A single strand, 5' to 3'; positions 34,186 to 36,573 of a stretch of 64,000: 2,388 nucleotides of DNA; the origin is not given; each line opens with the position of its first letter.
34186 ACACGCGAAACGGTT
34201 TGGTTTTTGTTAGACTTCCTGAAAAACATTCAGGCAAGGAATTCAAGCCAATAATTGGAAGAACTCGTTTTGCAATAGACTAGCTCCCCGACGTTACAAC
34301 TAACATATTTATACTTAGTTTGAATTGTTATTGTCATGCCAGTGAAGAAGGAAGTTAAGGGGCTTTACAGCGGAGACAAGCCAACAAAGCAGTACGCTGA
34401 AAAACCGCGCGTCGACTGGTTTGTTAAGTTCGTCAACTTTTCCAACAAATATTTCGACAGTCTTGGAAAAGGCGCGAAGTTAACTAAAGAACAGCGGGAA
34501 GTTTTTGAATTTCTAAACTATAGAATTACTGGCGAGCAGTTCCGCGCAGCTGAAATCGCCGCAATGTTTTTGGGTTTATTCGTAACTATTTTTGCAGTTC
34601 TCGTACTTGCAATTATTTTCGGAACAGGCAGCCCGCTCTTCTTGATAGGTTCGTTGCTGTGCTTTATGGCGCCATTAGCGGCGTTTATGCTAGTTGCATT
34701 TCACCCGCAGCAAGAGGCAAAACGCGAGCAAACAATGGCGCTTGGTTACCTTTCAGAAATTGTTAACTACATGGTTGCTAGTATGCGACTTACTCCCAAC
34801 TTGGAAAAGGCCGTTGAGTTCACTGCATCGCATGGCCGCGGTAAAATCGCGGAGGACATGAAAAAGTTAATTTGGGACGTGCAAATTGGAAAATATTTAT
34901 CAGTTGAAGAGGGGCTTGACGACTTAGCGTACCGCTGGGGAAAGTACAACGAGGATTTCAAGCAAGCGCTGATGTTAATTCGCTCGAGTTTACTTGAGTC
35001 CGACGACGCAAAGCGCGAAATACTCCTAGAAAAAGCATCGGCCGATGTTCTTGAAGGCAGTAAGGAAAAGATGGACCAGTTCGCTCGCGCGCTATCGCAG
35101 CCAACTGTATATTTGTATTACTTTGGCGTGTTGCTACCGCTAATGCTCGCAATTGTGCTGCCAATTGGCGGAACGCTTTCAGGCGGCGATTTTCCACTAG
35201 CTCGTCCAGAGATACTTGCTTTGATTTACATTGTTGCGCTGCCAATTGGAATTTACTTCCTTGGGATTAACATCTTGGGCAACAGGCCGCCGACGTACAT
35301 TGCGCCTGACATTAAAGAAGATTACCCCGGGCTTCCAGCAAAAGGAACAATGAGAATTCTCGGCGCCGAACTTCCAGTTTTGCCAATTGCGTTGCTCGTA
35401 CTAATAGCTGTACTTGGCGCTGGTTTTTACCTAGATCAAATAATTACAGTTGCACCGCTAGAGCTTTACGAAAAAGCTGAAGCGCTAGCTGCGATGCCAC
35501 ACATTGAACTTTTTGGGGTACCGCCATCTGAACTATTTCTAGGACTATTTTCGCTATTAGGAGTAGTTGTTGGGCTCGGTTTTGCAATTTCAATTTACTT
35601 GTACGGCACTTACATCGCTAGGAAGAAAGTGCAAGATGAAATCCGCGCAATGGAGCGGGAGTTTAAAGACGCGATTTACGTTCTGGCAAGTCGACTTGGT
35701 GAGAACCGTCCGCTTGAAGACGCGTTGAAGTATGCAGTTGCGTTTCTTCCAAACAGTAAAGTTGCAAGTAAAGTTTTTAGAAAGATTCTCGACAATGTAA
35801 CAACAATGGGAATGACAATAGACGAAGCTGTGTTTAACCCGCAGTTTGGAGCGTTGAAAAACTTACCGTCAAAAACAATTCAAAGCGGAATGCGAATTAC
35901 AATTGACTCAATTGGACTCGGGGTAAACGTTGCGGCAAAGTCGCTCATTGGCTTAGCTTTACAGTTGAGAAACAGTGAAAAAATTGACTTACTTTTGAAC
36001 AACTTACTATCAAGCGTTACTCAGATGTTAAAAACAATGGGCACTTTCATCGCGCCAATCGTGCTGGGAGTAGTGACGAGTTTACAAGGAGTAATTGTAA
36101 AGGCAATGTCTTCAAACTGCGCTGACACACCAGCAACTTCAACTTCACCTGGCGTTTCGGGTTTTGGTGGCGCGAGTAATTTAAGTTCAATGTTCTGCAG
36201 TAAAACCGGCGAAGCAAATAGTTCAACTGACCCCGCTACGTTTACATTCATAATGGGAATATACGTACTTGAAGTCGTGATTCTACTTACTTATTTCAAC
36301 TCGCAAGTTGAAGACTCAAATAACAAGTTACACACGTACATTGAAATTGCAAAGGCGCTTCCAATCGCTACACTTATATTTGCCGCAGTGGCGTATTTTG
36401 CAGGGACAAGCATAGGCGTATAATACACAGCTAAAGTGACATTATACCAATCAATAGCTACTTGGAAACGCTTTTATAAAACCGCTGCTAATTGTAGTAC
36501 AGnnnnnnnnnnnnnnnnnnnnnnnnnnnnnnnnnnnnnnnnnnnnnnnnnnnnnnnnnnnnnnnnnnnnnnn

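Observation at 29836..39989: Complete type IV pilus-like locus with six distinct pilin-like genes and two tandem-duplicated small-protein pairs between ATPase and platform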

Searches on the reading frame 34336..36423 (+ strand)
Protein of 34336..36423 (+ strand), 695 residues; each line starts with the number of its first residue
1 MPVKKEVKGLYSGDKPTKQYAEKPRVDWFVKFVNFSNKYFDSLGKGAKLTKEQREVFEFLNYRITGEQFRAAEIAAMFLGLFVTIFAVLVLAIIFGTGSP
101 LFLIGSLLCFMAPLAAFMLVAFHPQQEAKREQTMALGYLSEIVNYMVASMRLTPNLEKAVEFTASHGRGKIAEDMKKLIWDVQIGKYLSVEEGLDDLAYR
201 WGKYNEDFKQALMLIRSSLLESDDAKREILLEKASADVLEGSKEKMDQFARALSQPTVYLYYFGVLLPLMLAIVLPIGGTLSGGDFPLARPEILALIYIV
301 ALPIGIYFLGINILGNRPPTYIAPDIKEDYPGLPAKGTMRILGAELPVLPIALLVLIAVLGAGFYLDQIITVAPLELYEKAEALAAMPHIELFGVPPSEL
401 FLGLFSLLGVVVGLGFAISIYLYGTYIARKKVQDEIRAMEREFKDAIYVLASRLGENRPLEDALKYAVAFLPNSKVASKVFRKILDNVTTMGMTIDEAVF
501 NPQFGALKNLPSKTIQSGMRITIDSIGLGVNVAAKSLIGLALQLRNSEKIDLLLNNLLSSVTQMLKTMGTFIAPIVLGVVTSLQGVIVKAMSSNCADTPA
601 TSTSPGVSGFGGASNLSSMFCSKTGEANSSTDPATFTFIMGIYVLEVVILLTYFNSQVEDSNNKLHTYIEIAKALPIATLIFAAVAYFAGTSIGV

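Call 3: search_protein_families(library=pfam, proteins=[window:34336-36423:+], max_evalue=1)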
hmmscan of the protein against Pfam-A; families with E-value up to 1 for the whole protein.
window:34336-36423:+ (695 aa): 3 families
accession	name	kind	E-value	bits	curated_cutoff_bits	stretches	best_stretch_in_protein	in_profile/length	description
PF00482.28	T2SSF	-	0.00045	20.6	25.2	1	148-276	7-125/125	Type II secretion system (T2SS), protein F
PF12644.12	DUF3782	-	0.02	15.5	24.4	0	189-215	26-53/78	Protein of unknown function (DUF3782)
PF24563.1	KH_Mug60-KHD4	-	0.049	13.9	27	1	547-582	8-43/70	Mug60/KHD4 KH type I domain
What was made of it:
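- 34336..36423 (+): Polytopic membrane platform protein (695 aa), TadC/FlaJ/T2SSF-like. PF00482 at 20.6 bits for residues 148-276 (call 3).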

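Call 18: search_protein_families(library=ncbifam, proteins=[window:34336-36423:+], max_evalue=0.1)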
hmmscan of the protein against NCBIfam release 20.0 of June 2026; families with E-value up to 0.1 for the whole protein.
window:34336-36423:+ (695 aa): 0 families

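Call 22: find_homologous_proteins(query=window:34336-36423:+, max_evalue=0.001)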
Query window:34336-36423:+ (695 aa): 234 proteins with E <= 0.001 among 8000 candidates; the best 120 are listed.
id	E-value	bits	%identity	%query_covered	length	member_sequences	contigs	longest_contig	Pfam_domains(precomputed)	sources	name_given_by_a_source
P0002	0.0e+0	1462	95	100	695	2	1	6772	-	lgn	-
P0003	0.0e+0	1236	80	100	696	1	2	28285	PF00482.29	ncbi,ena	-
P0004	0.0e+0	1226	78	100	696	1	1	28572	PF00482.29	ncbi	-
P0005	0.0e+0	1219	79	100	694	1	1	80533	-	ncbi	-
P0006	0.0e+0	1212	77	100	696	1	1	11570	-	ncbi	-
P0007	0.0e+0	1192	77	100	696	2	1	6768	-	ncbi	-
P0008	0.0e+0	1191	76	99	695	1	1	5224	-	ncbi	ncbi:MAG: hypothetical protein V1644_02435, partial [Candidatus Micrarchaeota archaeon]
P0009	0.0e+0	1180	74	100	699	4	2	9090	-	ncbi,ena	-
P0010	0.0e+0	1157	75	100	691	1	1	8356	PF00482.29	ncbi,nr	ncbi:type II secretion system F family protein [Candidatus Micrarchaeota archaeon]|nr:type II secret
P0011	0.0e+0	1141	73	100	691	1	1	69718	PF00482.29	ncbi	-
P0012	0.0e+0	1028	69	99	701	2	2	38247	-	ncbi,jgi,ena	-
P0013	1.6e-280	950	63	97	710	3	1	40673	-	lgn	-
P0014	1.1e-274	931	62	100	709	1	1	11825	-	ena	-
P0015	3.8e-255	867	57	100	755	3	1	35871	-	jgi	-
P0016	4.1e-253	860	58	99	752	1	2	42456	PF00482.29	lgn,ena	-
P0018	2.3e-250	851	56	100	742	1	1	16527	PF00482.29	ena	-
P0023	4.3e-229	780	52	99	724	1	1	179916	PF00482.29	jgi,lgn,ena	-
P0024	2.3e-226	771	53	99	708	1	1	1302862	PF00482.29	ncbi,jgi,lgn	ncbi:MAG: hypothetical protein WC792_02780 [Candidatus Micrarchaeia archaeon]|jgi:hypothetical prote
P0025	4.9e-225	767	53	96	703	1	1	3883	PF00482.29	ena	-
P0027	3.1e-224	764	52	98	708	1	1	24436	PF00482.29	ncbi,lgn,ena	-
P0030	5.4e-223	760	54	98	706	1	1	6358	PF00482.29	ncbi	-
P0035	4.9e-219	747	51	98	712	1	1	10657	PF00482.29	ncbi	-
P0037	1.3e-216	739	53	97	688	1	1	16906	PF00482.29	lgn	-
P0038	3.5e-216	738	52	100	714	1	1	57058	PF00482.29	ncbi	ncbi:MAG: type II secretion system F family protein [Candidatus Micrarchaeota archaeon]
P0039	4.0e-216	738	52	100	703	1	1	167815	PF00482.29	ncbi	-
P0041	1.3e-215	736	53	96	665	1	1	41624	PF00482.29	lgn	-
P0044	1.5e-214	732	51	98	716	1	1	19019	PF00482.29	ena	-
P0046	3.9e-214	731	51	99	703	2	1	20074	PF00482.29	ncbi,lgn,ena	ncbi:MAG: hypothetical protein WC408_00990 [Candidatus Micrarchaeia archaeon]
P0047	7.3e-214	730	52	100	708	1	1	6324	PF00482.29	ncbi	-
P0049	2.3e-213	728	50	99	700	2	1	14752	PF00482.29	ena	-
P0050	3.8e-213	728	53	94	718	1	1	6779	PF00482.29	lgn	-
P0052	4.9e-213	727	50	100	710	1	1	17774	PF00482.29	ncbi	-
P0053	1.4e-212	726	51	96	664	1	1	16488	PF00482.29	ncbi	-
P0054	1.4e-212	726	51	99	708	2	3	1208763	PF00482.29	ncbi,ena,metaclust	metaclust:\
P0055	1.6e-212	726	51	99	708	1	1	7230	PF00482.29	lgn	-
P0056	4.1e-212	724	52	99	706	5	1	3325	PF00482.29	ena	-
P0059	6.8e-212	724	53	99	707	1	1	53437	PF00482.29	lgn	-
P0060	7.8e-212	723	51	99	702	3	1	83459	PF00482.29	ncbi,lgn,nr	ncbi:hypothetical protein HY095_00130 [Candidatus Micrarchaeota archaeon]|nr:hypothetical protein [C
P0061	1.9e-211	722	50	100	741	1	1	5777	PF00482.29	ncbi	ncbi:MAG: hypothetical protein V1881_01250 [Candidatus Micrarchaeota archaeon]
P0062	5.0e-211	721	50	100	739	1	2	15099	PF00482.29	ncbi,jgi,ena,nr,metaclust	ncbi:hypothetical protein COT29_01850 [Candidatus Micrarchaeota archaeon CG08_land_8_20_14_0_20_59_1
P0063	6.3e-211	720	50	98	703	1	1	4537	PF00482.29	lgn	-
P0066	1.1e-210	720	51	99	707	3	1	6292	PF00482.29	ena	-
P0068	3.2e-210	718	50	100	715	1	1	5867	PF00482.29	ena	-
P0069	7.6e-210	717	50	99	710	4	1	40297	PF00482.29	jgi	-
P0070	9.0e-210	717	50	98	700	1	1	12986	PF00482.29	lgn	-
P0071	1.6e-209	716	51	99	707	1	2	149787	PF00482.29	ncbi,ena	-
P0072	1.7e-209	716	50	99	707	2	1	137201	PF00482.29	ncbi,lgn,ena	ncbi:MAG: hypothetical protein WCX64_03720 [Candidatus Micrarchaeia archaeon]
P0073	1.7e-209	716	51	95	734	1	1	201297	PF00482.29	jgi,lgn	jgi:hypothetical protein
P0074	1.8e-209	716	49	100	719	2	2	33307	PF00482.29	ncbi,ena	-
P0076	2.6e-209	715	50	99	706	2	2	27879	PF00482.29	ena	-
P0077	3.9e-209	715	51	95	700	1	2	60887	PF00482.29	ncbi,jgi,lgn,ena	-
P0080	9.7e-209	713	51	99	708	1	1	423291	PF00482.29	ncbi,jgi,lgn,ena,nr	ncbi:type II secretion system F family protein [Candidatus Micrarchaeota archaeon]|nr:type II secret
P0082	2.8e-208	712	52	96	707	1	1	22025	PF00482.29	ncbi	ncbi:MAG: type II secretion system F family protein [Candidatus Micrarchaeota archaeon]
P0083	3.7e-208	711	50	99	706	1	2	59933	PF00482.29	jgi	jgi:hypothetical protein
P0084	4.2e-208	711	49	98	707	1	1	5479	PF00482.29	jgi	-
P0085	1.1e-207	710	49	98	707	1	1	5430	PF00482.29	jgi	-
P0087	2.2e-207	709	51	97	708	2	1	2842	PF00482.29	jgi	-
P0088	9.0e-207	707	50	97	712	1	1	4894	PF00482.29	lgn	-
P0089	1.6e-206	706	52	93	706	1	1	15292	PF00482.29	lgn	-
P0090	2.4e-206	705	52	98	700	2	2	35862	PF00482.29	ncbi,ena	ncbi:MAG: hypothetical protein AABX01_00920 [Candidatus Micrarchaeota archaeon]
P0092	1.8e-204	699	49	100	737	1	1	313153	PF00482.29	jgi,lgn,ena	-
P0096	5.5e-202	691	52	96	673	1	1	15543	PF00482.29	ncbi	ncbi:MAG: hypothetical protein ABH863_04830, partial [Candidatus Micrarchaeota archaeon]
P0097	5.8e-202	691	49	98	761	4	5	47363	PF00482.29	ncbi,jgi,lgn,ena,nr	ncbi:hypothetical protein COU38_03695 [Candidatus Micrarchaeota archaeon CG10_big_fil_rev_8_21_14_0_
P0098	5.8e-202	691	49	97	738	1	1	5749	PF00482.29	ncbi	ncbi:MAG: type II secretion system F family protein [Candidatus Micrarchaeota archaeon]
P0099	3.9e-201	688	47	97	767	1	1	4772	PF00482.29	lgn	-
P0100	4.6e-201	688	51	91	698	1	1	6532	PF00482.29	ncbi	ncbi:MAG: hypothetical protein V1834_03775, partial [Candidatus Micrarchaeota archaeon]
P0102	1.3e-199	683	48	98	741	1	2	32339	PF00482.29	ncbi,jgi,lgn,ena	-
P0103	4.8e-199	681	46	97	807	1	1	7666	PF00482.29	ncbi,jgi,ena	-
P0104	7.3e-199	681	47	98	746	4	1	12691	PF00482.29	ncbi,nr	ncbi:TPA: hypothetical protein HA244_05745, partial [Candidatus Micrarchaeota archaeon]|nr:hypotheti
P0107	7.1e-198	677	47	98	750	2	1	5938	PF00482.29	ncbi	-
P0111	1.6e-196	673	50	53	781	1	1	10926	PF00482.29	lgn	-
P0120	3.6e-193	662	45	97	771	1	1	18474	PF00482.29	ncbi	-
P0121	3.4e-192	659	48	96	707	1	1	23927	PF00482.29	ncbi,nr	ncbi:type II secretion system F family protein [Candidatus Micrarchaeota archaeon]|nr:type II secret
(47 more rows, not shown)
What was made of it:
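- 34336..36423 (+): At least 234 homolog clusters; those that carry a source name are Micrarchaeota or Norongarragalinales, and some are named T2SS F family (call 22).
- On T2SSF / TadC / FlaJ platform proteins: Some sources name orthologs 'type II secretion system F family protein' (call 22).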

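Call 23: find_encoding_contigs(protein=P0002, flank=10000, max_places=2)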
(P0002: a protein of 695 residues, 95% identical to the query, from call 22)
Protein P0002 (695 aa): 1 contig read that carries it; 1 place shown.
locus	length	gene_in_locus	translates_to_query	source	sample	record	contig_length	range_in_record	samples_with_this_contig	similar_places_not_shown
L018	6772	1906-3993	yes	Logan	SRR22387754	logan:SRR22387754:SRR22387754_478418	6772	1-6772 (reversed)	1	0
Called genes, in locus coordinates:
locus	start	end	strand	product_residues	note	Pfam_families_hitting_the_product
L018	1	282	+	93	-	?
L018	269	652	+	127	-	-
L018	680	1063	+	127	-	-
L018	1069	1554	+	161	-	-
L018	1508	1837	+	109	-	-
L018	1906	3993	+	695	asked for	-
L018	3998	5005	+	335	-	-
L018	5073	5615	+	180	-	-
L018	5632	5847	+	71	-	-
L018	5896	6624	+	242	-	-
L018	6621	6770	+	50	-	?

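Call 24: find_encoding_contigs(protein=P0005, flank=10000, max_places=2)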
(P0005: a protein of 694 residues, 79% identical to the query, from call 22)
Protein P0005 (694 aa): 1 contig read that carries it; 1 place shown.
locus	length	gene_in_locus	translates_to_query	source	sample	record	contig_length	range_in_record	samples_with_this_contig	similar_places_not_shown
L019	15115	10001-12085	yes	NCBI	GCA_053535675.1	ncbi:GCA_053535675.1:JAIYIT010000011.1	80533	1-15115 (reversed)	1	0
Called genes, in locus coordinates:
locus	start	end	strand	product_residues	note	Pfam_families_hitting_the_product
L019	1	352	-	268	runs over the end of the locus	-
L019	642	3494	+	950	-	PF00133:tRNA-synt_1, PF01406:tRNA-synt_1e (faint), PF09334:tRNA-synt_1g, PF13603:tRNA-synt_1_2 (weak), PF09334:tRNA-synt_1g, PF08264:Anticodon_1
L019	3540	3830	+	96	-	-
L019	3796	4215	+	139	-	PF01850:PIN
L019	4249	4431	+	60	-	-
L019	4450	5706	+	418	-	PF13173:AAA_14, PF13635:DUF4143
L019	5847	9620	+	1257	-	PF00437:T2SSE, PF14890:Intein_splicing, PF14528:LAGLIDADG_3, PF00437:T2SSE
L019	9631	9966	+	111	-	-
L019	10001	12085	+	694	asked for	-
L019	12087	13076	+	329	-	-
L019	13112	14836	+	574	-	-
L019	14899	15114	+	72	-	?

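Call 25: find_encoding_contigs(protein=P0003, flank=10000, max_places=2)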
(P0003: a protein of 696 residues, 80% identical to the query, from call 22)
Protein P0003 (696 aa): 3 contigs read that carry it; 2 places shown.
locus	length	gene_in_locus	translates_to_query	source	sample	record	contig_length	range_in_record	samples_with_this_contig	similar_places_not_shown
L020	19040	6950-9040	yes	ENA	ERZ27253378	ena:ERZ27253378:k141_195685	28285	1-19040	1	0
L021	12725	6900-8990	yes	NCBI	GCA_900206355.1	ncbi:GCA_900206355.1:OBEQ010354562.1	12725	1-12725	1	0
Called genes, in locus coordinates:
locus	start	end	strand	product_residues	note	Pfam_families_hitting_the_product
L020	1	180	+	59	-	?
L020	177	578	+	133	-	PF01850:PIN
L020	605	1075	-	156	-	PF00293:NUDIX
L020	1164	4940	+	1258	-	PF00437:T2SSE (weak), PF14890:Intein_splicing, PF14528:LAGLIDADG_3, PF00437:T2SSE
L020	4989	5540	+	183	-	-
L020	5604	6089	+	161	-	-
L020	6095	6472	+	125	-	-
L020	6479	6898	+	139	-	-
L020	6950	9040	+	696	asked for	PF00482:T2SSF (weak)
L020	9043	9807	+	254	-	-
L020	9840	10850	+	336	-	-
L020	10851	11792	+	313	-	-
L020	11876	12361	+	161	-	-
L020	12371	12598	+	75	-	-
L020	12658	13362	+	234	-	-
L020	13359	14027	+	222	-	-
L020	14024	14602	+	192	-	-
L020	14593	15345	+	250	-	-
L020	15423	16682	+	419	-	-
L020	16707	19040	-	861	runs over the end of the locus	-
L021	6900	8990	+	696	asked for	PF00482:T2SSF (weak)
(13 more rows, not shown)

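Call 38: search_solved_structures(query=A4, max_evalue=1)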
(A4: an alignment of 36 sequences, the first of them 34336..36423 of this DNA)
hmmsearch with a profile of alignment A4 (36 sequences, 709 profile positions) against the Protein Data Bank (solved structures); distinct sequences matched with E-value up to 1: 4.
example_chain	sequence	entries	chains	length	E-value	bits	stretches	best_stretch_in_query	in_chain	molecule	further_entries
4yxx_A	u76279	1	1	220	0.059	14.9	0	472-512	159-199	dTor_6x35L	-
4ikx_A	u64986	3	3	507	0.14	13.7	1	82-154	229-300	Di-tripeptide ABC transporter (Permease)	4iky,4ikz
4ikv_A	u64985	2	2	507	0.18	13.3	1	82-154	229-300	Di-tripeptide ABC transporter (Permease)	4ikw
7emf_3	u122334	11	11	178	0.94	10.9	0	390-457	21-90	Mediator of RNA polymerase II transcription subunit 30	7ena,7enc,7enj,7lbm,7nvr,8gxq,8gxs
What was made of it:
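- On T2SSF / TadC / FlaJ platform proteins: The PDB profile search was empty (call 38).
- Tried and rejected: The platform profile against PDB sequences gave nothing (call 38).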

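Call 39: search_protein_families(library=pfam, alignment_id=A4, max_evalue=0.01)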
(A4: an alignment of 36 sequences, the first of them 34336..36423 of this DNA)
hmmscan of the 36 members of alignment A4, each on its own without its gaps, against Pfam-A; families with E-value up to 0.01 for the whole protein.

A. member 1, window:34336-36423:+ (695 aa): 1 family
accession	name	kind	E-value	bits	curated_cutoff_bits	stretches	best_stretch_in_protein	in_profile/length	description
PF00482.28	T2SSF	-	0.00045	20.6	25.2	1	148-276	7-125/125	Type II secretion system (T2SS), protein F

B. families by the number of members that match (of 36 scanned): 5 families
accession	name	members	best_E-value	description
PF00482.28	T2SSF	32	8.5e-10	Type II secretion system (T2SS), protein F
PF12644.12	DUF3782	9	6.6e-05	Protein of unknown function (DUF3782)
PF07895.16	DUF1673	1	0.0027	Protein of unknown function (DUF1673)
PF20189.3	DUF6552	1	0.0089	Family of unknown function (DUF6552)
PF24563.1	KH_Mug60-KHD4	1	0.0093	Mug60/KHD4 KH type I domain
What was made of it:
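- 34336..36423 (+): 32 of 36 orthologs hit PF00482 (call 39).
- On T2SSF / TadC / FlaJ platform proteins: 32 of 36 orthologs match at E<=0.01, best 8.5e-10 (call 39).
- Checked: However, 32 of 36 orthologs hit PF00482, best E=8.5e-10 (call 39).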

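Call 52: find_related_loci(query=window:34336-36423:+, collection=metagenome_contigs, flank=10000)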
Query window:34336-36423:+ (695 aa) in metagenome_contigs; peptide patterns used: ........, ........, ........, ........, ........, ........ (x = any residue, [..] = any of these).
70 stretches matched a pattern; 8 encode a relative of the query (tblastn E <= 1e-3); 8 distinct loci.
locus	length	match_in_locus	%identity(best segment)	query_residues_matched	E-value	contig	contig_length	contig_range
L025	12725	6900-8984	80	1-694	0e+0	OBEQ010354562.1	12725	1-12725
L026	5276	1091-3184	77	1-694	0e+0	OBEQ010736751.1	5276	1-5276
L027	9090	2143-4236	74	1-694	0e+0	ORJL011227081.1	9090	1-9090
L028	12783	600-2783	58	1-688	0e+0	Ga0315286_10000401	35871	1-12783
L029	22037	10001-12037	55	25-693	0e+0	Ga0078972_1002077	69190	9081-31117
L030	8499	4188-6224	55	25-693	0e+0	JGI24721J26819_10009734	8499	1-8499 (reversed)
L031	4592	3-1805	62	113-693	0e+0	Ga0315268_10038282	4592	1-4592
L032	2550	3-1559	61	192-693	0e+0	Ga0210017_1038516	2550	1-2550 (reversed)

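Call 53: find_encoding_contigs(protein=P0004, flank=10000, max_places=1)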
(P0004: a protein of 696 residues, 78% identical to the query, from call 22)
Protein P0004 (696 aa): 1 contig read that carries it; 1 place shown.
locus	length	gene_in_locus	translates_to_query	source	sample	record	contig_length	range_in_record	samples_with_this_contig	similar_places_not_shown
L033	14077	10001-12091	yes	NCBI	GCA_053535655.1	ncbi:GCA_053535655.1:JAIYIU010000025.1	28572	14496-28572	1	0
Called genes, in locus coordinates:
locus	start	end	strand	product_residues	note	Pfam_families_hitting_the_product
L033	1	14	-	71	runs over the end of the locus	PF04014:MazE_antitoxin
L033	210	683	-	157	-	PF09721:Exosortase_EpsH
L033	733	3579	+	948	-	PF00133:tRNA-synt_1, PF01406:tRNA-synt_1e (faint), PF09334:tRNA-synt_1g, PF13603:tRNA-synt_1_2 (weak), PF09334:tRNA-synt_1g (weak), PF08264:Anticodon_1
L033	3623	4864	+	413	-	-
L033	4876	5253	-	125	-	PF14667:Polysacc_synt_C (weak)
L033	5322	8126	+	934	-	PF00437:T2SSE, PF14890:Intein_splicing, PF00437:T2SSE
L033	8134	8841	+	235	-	-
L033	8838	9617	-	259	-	PF01555:N6_N4_Mtase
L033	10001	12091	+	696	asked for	PF00482:T2SSF (weak)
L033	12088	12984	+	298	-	-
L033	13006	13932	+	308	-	-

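Call 54: find_encoding_contigs(protein=P0011, flank=10000, max_places=1)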
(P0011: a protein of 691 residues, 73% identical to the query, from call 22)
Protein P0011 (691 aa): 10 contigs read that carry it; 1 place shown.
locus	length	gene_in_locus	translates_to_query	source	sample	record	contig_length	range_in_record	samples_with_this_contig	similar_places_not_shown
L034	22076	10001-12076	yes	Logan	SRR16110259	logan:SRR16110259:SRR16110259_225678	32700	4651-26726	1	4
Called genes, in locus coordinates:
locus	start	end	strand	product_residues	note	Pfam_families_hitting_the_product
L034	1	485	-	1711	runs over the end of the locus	?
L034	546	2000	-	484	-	-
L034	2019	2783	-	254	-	PF12804:NTP_transf_3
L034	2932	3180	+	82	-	PF26688:RHH_12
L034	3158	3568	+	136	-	PF10130:PIN_2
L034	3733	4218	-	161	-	PF09721:Exosortase_EpsH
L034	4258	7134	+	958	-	PF00133:tRNA-synt_1, PF09334:tRNA-synt_1g, PF13603:tRNA-synt_1_2 (faint), PF09334:tRNA-synt_1g, PF01406:tRNA-synt_1e (weak), PF08264:Anticodon_1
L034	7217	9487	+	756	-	PF00437:T2SSE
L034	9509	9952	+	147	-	-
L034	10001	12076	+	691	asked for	PF00482:T2SSF (weak)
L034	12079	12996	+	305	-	-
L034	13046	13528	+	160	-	-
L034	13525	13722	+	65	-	-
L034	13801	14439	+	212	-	-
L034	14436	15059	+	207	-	-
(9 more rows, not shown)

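Call 55: find_encoding_contigs(protein=P0012, flank=10000, max_places=1)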
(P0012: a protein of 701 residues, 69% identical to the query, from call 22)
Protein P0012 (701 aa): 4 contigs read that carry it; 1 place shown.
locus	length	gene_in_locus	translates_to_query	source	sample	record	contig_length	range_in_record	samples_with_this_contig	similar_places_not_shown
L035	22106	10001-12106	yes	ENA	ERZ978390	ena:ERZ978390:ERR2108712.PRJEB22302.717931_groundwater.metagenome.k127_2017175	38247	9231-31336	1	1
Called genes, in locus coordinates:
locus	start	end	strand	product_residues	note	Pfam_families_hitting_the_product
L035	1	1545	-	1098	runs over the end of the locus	PF04563:RNA_pol_Rpb2_1, PF04561:RNA_pol_Rpb2_2, PF04565:RNA_pol_Rpb2_3, PF04566:RNA_pol_Rpb2_4, PF04567:RNA_pol_Rpb2_5, PF00562:RNA_pol_Rpb2_6, PF04560:RNA_pol_Rpb2_7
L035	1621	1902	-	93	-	PF01191:RNA_pol_Rpb5_C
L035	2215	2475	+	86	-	-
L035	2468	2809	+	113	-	-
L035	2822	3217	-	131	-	-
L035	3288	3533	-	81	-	-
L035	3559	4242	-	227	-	-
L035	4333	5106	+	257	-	-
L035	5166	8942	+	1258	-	PF00437:T2SSE (weak), PF14890:Intein_splicing, PF14528:LAGLIDADG_3, PF00437:T2SSE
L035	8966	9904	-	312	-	-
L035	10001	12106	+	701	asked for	-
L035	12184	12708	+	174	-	-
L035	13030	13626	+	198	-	-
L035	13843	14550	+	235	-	-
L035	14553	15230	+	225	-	-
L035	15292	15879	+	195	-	-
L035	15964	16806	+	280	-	-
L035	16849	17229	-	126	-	-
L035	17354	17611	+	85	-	PF24434:DUF7557 (weak)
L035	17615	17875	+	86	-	PF05016:ParE_toxin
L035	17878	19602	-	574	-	-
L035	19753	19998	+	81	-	-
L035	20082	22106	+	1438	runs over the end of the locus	-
